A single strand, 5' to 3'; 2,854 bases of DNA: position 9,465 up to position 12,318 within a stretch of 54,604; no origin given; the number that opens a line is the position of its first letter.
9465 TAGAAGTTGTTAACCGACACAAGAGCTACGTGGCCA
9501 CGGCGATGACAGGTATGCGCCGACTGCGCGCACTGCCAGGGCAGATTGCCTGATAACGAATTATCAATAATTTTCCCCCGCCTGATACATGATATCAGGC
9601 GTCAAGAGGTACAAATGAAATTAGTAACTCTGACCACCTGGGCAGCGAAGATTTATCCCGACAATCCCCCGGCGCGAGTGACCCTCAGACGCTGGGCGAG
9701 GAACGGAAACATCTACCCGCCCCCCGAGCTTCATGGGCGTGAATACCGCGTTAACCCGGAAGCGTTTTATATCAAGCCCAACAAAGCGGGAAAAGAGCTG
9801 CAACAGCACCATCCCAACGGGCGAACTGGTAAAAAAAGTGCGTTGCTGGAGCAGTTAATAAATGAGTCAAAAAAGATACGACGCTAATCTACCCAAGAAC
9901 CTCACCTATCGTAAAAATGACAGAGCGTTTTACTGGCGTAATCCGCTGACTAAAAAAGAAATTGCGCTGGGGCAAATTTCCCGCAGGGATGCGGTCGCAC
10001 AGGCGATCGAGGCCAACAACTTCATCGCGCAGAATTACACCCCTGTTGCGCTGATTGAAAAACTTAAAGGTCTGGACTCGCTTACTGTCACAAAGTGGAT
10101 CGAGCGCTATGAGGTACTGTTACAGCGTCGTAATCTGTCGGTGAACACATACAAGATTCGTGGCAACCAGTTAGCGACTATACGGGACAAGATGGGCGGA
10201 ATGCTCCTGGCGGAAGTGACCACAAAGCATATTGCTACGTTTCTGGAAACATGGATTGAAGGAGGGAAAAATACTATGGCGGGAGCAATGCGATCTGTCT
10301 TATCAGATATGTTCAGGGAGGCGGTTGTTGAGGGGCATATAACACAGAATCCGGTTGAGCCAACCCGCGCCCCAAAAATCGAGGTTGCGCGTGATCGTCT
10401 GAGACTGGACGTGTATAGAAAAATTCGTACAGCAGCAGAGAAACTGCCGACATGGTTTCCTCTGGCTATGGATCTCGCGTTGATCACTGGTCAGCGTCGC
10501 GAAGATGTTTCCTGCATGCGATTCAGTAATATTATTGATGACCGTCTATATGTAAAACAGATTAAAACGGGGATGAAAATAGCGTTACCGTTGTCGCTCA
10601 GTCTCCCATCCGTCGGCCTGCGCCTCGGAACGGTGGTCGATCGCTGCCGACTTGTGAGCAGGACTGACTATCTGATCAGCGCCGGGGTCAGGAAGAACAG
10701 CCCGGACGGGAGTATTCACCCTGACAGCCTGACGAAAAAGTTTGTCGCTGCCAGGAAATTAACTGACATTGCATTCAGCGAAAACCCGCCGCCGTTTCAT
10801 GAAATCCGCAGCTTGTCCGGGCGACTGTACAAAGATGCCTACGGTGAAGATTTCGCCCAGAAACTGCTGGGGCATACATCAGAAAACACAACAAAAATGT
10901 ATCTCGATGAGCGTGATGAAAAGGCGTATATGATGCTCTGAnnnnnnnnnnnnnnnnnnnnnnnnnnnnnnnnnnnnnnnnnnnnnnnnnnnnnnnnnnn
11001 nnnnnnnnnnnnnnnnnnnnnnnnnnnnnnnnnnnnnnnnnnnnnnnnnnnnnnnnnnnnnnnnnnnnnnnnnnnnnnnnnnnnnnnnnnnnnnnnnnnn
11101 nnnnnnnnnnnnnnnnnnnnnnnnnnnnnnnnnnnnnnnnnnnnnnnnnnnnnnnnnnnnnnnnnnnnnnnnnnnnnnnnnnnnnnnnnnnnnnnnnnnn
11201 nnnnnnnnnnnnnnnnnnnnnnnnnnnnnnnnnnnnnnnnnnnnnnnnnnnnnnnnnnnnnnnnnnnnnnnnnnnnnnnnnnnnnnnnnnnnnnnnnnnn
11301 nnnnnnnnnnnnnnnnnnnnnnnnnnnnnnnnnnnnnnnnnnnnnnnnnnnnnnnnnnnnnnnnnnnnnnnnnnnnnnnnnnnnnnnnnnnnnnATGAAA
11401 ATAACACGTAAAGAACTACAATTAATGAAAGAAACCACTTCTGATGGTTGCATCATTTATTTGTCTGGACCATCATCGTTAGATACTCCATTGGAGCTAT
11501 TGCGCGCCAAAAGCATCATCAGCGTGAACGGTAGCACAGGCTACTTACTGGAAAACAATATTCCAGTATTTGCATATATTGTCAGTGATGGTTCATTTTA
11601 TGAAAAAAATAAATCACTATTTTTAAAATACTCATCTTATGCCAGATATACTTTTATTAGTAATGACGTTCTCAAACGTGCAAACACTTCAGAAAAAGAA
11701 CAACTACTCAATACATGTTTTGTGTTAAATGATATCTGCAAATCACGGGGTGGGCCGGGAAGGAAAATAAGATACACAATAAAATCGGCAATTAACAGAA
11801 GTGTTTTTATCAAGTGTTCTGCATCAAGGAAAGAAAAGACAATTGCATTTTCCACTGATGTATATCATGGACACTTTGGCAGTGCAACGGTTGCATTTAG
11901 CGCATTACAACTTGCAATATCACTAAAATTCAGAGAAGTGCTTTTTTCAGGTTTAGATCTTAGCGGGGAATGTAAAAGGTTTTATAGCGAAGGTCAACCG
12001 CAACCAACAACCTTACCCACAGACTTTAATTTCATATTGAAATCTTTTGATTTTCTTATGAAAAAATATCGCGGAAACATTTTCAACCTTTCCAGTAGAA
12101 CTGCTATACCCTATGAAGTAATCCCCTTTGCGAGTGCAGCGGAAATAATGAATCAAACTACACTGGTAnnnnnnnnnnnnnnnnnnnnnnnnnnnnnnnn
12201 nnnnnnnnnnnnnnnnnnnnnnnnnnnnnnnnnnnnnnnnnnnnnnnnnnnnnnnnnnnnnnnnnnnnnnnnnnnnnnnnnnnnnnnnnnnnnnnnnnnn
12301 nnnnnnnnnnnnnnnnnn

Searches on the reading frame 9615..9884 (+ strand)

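Call 80: search_protein_families(library=pfam, proteins=[window:9615-9884:+], max_evalue=0.01)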
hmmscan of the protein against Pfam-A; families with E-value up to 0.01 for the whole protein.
window:9615-9884:+ (90 aa): 1 family
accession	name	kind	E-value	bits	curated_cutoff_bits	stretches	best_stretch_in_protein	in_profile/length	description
PF07825.17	Exc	-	9.8e-14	51.5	23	1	4-57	3-55/77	Excisionase-like protein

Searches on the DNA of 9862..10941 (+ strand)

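Call 68: search_rna_families(source=L001, start=10900, end=11900, threshold=gathering, show_alignments=2)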
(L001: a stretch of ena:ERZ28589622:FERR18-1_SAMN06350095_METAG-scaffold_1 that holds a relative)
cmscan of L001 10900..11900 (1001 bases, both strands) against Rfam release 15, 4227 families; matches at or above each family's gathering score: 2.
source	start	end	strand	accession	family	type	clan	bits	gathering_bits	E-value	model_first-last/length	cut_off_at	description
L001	11206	11350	+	RF00101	SraC_RyeA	Gene; sRNA;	CL00105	175.9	37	2.7e-42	1-145/145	no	SraC/RyeA RNA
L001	11210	11309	-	RF00111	SdsR_RyeB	Gene; sRNA;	CL00105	115.4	38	1.6e-23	1-100/100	no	SdsR_RyeB RNA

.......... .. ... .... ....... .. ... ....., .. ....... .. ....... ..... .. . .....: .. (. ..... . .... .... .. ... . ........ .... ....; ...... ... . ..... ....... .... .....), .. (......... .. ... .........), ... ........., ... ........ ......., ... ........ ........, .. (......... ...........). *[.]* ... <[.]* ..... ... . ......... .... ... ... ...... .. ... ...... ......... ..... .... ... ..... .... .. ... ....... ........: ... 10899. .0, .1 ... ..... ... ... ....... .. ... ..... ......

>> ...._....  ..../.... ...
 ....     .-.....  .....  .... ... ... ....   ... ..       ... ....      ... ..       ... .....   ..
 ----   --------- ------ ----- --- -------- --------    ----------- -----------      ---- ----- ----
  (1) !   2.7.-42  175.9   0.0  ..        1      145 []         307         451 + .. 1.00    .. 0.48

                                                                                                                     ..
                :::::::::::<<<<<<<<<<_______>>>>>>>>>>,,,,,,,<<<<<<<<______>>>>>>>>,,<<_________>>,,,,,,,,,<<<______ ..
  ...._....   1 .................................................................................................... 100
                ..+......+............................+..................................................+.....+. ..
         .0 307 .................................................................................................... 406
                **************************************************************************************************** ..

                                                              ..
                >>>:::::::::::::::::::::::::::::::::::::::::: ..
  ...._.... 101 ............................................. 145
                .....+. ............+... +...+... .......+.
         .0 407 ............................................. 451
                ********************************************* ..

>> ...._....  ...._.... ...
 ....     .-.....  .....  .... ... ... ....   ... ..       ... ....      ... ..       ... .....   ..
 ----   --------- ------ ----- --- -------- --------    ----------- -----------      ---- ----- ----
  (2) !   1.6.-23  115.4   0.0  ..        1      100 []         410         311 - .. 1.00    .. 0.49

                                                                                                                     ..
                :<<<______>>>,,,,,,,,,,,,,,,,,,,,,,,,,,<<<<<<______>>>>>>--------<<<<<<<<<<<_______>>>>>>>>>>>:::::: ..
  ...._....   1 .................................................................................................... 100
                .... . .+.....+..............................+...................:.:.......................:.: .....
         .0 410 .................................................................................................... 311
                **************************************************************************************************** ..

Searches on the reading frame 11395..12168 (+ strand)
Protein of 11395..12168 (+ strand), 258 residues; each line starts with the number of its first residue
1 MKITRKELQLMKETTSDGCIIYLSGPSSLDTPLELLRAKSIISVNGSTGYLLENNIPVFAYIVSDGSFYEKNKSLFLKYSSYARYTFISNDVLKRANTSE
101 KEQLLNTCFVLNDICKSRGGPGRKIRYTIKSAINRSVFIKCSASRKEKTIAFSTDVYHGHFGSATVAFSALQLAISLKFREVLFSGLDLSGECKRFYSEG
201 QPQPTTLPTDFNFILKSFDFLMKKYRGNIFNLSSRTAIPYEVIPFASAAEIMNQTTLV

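Call 55: find_homologous_proteins(query=window:11395-12168:+, max_evalue=0.00001)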
Query window:11395-12168:+ (258 aa): 27 proteins with E <= 0.00001 among 446 candidates.
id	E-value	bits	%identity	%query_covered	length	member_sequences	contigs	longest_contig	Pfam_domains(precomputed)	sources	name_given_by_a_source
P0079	1.2e-151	521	92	100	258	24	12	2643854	PF01973.24,PF27901.1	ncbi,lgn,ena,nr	ncbi:3-deoxy-D-manno-oct-2-ulosonate III transferase WaaZ [Citrobacter koseri]|nr:3-deoxy-D-manno-oc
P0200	3.1e-131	454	78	98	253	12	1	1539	PF01973.24,PF27901.1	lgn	-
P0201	3.0e-124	431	74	98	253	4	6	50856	PF01973.24,PF27901.1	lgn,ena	-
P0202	6.8e-121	420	77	94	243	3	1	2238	PF01973.24,PF27901.1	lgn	-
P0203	8.0e-121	420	75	98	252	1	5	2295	PF01973.24,PF27901.1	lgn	-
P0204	6.7e-119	414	74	97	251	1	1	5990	PF01973.24,PF27901.1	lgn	-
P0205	1.0e-117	410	72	98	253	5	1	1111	PF01973.24,PF27901.1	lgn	-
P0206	1.5e-115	403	72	97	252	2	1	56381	PF01973.24,PF27901.1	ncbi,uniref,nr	ncbi:lipopolysaccharide core biosynthesis protein [Citrobacter braakii]|uniref:3-deoxy-D-manno-oct-2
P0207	1.8e-110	386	70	97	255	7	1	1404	PF01973.24,PF27901.1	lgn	-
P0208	8.3e-110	384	68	98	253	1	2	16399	PF01973.24,PF27901.1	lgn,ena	-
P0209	1.6e-108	380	69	97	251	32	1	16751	PF01973.24,PF27901.1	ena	-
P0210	3.2e-108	379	68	97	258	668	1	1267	PF01973.24,PF27901.1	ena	-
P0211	1.4e-107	376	65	97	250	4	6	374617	PF01973.24,PF27901.1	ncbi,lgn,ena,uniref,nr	ncbi:3-deoxy-D-manno-oct-2-ulosonate III transferase WaaZ [Citrobacter freundii]|uniref:3-deoxy-D-ma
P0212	1.5e-107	376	69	97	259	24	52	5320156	PF01973.24,PF27901.1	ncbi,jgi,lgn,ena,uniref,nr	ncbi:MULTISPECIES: 3-deoxy-D-manno-oct-2-ulosonate III transferase WaaZ [Citrobacter]|jgi:KDO transf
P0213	2.0e-107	376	68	98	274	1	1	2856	PF01973.24,PF27901.1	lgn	-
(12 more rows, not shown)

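Call 57: find_encoding_contigs(protein=P0201, flank=8000, max_places=3)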
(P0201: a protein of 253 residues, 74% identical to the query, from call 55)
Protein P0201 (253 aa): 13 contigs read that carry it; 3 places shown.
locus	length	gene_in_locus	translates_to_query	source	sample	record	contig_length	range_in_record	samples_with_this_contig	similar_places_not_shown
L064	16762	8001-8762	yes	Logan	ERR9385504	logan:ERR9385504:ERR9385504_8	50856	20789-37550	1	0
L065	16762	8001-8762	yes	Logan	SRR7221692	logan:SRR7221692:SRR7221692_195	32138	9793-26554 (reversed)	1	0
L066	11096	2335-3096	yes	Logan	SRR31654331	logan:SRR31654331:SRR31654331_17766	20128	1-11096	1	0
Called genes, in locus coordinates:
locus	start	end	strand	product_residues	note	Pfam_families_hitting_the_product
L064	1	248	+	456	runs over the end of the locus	PF00206:Lyase_1, PF08328:ASL_C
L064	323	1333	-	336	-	PF05496:RuvB_N, PF00004:AAA, PF07728:AAA_5 (faint), PF17864:AAA_lid_4, PF05491:WHD_RuvB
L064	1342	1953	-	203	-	PF01330:RuvA_N, PF00633:HHH (faint), PF14520:HHH_5, PF07499:RuvA_C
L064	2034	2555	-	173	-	PF02075:RuvC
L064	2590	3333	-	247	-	PF20772:TACO1_YebC_N, PF01709:Transcrip_reg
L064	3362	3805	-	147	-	PF00293:NUDIX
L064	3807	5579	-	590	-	PF01336:tRNA_anti-codon, PF00152:tRNA-synt_2, PF02938:GAD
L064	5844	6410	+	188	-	PF00857:Isochorismatase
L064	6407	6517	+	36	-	-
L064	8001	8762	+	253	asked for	PF01973:MptE-like (faint), PF27901:WaaZ_KDO_III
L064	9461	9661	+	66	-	-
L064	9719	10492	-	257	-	PF27183:Phage_YomQ_N (faint), PF28596:Caudo_TAP_N (faint), PF02413:Caudo_TAP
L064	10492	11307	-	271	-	PF21939:Gp10_C (weak)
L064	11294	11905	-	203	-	PF10076:Phage_Mu_Gp48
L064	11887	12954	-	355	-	PF04865:Baseplate_J, PF26078:Baseplate_J_M, PF26079:Baseplate_J_C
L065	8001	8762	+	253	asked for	PF01973:MptE-like (faint), PF27901:WaaZ_KDO_III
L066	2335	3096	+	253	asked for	PF01973:MptE-like (faint), PF27901:WaaZ_KDO_III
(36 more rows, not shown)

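Call 58: find_encoding_contigs(protein=P0212, flank=8000, max_places=3)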
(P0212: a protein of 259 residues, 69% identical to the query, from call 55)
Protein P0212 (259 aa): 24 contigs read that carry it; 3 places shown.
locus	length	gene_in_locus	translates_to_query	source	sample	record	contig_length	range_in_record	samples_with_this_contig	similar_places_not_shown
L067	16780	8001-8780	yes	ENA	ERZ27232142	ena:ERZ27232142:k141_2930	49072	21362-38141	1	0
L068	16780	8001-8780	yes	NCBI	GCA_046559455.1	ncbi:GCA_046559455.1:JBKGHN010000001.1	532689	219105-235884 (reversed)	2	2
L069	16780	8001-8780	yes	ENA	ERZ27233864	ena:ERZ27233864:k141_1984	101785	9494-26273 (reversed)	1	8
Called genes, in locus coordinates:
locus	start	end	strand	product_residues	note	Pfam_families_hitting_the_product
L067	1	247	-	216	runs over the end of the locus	PF09223:ZinT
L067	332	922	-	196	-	PF00005:ABC_tran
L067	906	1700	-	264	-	PF00005:ABC_tran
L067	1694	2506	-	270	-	PF00528:BPD_transp_1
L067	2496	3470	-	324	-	PF19300:BPD_transp_1_N (weak), PF00528:BPD_transp_1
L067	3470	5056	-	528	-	PF00496:SBP_bac_5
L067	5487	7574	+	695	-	PF07715:Plug, PF00593:TonB_dep_Rec_b-barrel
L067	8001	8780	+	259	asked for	PF01973:MptE-like (weak), PF27901:WaaZ_KDO_III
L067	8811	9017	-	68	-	-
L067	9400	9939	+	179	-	PF01292:Ni_hydr_CYTB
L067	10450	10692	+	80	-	PF06183:DinI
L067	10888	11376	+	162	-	PF09335:VTT_dom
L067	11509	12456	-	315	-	PF04463:2-thiour_desulf, PF08349:DUF1722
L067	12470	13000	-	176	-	PF12915:DUF3833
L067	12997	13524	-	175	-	-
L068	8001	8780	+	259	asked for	PF01973:MptE-like (weak), PF27901:WaaZ_KDO_III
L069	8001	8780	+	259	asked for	PF01973:MptE-like (weak), PF27901:WaaZ_KDO_III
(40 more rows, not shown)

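Call 80: search_protein_families(library=pfam, proteins=[window:11395-12168:+], max_evalue=0.01)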
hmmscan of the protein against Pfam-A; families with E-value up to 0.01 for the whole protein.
window:11395-12168:+ (258 aa): 1 family
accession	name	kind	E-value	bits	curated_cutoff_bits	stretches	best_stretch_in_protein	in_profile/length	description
PF01973.23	MptE-like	-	3.7e-07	30.5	34.6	1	16-190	25-167/171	6-hydroxymethylpterin diphosphokinase MptE-like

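Call 81: search_protein_families(library=ncbifam, proteins=[window:11395-12168:+], max_evalue=0.01)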
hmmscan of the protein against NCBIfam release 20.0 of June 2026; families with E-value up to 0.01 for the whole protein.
window:11395-12168:+ (258 aa): 2 families
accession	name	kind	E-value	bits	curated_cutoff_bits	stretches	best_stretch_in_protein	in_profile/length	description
TIGR04437.1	WaaZ_KDO_III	equivalog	3.8e-96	321.3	200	1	3-247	2-250/252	3-deoxy-D-manno-oct-2-ulosonate III transferase WaaZ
NF007333.0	PRK09822.1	equivalog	5.4e-59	199.6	473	1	8-254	13-262/269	3-deoxy-D-manno-oct-2-ulosonate III transferase WaaZ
